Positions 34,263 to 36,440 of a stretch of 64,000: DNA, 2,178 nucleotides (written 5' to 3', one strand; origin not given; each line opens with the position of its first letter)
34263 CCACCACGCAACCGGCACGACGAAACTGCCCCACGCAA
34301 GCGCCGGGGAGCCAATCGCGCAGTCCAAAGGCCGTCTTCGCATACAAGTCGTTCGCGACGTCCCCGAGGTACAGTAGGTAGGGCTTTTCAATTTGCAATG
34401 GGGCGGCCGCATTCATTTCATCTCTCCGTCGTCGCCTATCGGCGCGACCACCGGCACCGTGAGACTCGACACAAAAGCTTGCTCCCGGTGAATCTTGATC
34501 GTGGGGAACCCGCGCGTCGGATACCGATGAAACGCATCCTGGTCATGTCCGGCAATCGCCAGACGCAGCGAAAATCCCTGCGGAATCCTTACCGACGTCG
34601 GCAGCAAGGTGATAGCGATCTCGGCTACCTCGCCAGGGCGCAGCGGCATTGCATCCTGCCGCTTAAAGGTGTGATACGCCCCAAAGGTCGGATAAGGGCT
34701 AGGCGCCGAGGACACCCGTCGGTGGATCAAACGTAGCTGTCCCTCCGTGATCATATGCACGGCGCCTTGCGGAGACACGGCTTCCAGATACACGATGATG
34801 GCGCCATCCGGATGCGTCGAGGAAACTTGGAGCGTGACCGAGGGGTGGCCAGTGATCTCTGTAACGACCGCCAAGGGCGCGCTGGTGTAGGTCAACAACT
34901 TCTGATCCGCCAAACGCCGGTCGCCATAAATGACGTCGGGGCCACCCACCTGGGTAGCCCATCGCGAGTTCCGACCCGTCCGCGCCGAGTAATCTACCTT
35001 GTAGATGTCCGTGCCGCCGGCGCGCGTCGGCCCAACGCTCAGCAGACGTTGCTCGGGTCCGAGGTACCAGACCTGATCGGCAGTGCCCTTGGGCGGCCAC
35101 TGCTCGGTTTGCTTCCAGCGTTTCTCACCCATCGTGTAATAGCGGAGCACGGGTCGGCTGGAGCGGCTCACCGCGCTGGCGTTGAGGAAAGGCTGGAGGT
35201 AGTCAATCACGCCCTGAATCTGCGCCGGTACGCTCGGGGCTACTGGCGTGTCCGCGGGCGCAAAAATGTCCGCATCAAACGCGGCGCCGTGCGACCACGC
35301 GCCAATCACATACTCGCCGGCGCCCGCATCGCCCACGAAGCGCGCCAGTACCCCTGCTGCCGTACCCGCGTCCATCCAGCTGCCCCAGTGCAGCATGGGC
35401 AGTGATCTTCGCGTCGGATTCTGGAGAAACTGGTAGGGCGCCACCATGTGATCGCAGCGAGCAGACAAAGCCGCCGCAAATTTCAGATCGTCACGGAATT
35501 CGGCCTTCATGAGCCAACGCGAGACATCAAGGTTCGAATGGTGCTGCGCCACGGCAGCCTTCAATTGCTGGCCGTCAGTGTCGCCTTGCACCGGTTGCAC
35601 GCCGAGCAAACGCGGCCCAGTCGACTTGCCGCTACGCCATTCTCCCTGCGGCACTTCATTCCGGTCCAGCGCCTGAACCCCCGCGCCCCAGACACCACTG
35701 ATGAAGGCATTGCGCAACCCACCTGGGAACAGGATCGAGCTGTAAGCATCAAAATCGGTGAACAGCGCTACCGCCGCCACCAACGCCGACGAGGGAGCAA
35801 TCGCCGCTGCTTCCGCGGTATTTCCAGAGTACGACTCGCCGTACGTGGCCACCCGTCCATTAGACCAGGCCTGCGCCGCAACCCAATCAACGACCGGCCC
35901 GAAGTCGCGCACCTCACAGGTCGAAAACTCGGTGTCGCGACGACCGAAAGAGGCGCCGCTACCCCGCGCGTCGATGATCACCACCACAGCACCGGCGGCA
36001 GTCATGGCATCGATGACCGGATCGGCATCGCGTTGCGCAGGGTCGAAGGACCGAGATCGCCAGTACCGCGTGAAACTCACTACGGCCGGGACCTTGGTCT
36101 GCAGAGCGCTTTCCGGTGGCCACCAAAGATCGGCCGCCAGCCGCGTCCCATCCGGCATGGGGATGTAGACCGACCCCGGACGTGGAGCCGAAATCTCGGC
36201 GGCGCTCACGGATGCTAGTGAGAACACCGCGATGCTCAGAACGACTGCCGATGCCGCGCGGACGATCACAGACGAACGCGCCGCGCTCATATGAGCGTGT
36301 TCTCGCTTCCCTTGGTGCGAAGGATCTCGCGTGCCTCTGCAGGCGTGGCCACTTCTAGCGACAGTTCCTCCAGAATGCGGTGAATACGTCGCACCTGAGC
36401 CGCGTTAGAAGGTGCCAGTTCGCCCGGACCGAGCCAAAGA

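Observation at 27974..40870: Ten-gene, translationally coupled TonB-receptor operon: candidate uncharacterised locus for uptake and catabolism of D-amino-acid or murein peptides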

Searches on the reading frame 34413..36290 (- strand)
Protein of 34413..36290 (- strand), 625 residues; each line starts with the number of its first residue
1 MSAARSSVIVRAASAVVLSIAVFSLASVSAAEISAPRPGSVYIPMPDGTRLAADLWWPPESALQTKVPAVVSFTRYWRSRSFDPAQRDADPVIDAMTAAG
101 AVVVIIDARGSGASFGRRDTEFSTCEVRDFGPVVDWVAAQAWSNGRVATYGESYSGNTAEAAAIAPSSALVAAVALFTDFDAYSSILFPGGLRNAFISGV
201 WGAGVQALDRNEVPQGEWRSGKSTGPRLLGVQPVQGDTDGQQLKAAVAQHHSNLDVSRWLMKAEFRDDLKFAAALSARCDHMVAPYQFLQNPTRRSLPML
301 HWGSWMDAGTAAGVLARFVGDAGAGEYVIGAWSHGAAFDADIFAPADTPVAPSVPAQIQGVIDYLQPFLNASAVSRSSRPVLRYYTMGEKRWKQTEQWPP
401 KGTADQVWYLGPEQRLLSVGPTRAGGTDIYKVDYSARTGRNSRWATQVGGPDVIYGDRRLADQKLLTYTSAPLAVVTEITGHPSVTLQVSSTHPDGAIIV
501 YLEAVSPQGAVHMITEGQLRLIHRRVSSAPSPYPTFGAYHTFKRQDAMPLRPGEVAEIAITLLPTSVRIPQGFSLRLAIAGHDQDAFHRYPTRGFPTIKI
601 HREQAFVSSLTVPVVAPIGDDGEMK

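Call 3: search_protein_families(library=pfam, proteins=[window:34413-36290:-])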
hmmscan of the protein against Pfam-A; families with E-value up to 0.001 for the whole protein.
window:34413-36290:- (625 aa): 4 families
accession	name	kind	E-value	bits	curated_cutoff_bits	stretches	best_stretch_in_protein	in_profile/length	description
PF08530.16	PepX_C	-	1.2e-34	120.6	22.5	1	380-597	7-194/217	X-Pro dipeptidyl-peptidase C-terminal non-catalytic domain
PF02129.25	Peptidase_S15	-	8.2e-33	114.6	23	1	47-335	1-261/262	X-Pro dipeptidyl-peptidase (S15 family)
PF12146.15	Hydrolase_4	-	0.00038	20.3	27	1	90-173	21-104/239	Serine aminopeptidase, S33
PF00326.27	Peptidase_S9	-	0.0004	20.4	22.6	1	94-165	8-85/213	Prolyl oligopeptidase family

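Call 4: search_protein_families(library=ncbifam, proteins=[window:34413-36290:-])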
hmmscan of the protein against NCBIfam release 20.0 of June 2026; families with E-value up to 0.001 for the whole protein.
window:34413-36290:- (625 aa): 4 families
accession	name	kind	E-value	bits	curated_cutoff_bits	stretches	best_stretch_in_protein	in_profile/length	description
TIGR00976.1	CocE_NonD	subfamily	1.8e-86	291.4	66.3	1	44-598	2-520/550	CocE/NonD family hydrolase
NF003780.0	PRK05371.1-1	subfamily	4.5e-09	35.3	642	1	389-616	390-584/594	Xaa-Pro dipeptidyl-peptidase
NF047920.1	lactonase_UilS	equivalog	2.3e-05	24.3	400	1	94-166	46-119/285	UilS family quorum-quenching N-acyl-homoserine lactonase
NF003781.0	PRK05371.1-2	equivalog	8.3e-05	21.1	881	0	389-502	569-679/805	Xaa-Pro dipeptidyl-peptidase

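Call 18: find_encoding_contigs(protein=window:34413-36290:-, flank=10000, max_places=6)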
Protein window:34413-36290:- (625 aa): 1 contig read that carries it; 1 place shown.
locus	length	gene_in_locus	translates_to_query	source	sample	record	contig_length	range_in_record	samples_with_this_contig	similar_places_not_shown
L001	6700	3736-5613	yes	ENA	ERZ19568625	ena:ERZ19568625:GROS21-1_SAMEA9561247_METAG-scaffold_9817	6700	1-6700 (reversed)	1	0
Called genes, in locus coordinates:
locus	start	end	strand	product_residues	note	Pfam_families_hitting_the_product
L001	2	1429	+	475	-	?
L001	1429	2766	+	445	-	PF00202:Aminotran_3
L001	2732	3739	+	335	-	PF05853:BKACE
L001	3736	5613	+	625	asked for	PF02129:Peptidase_S15, PF08530:PepX_C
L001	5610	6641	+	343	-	PF17396:DUF1611_N, PF07755:DUF1611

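Call 34: search_solved_structures(query=window:34413-36290:-, max_evalue=1e-10)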
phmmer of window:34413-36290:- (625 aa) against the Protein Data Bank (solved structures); distinct sequences matched with E-value up to 1e-10: 13.
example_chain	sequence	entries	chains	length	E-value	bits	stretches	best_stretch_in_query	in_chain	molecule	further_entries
9k48_A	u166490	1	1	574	6.1e-14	55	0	40-195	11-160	Cocaine esterase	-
7f65_A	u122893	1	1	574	1.5e-13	53.6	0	40-195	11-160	Cocaine esterase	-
3i2f_A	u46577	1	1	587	1.6e-13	53.6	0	40-195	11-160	Cocaine esterase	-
3ida_A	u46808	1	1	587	1.7e-13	53.4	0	40-203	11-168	Cocaine esterase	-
4p08_A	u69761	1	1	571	1.8e-13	53.4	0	40-195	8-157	Cocaine esterase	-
3i2i_A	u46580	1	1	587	2.2e-13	53.1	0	40-194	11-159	Cocaine esterase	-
3i2g_A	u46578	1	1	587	2.3e-13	53.1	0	40-196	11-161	Cocaine esterase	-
3i2h_A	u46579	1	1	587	2.8e-13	52.8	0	40-196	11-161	Cocaine esterase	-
1ju3_A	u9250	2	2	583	3.2e-13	52.6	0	40-195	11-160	cocaine esterase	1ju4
3pui_A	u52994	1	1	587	3.2e-13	52.5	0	40-195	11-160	Cocaine esterase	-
3i2j_A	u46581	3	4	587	3.3e-13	52.5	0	40-195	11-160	Cocaine esterase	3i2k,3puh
1l7r_A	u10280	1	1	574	7.9e-13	51.3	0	40-195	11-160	cocaine esterase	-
1l7q_A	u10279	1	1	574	8.3e-13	51.2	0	40-195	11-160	cocaine esterase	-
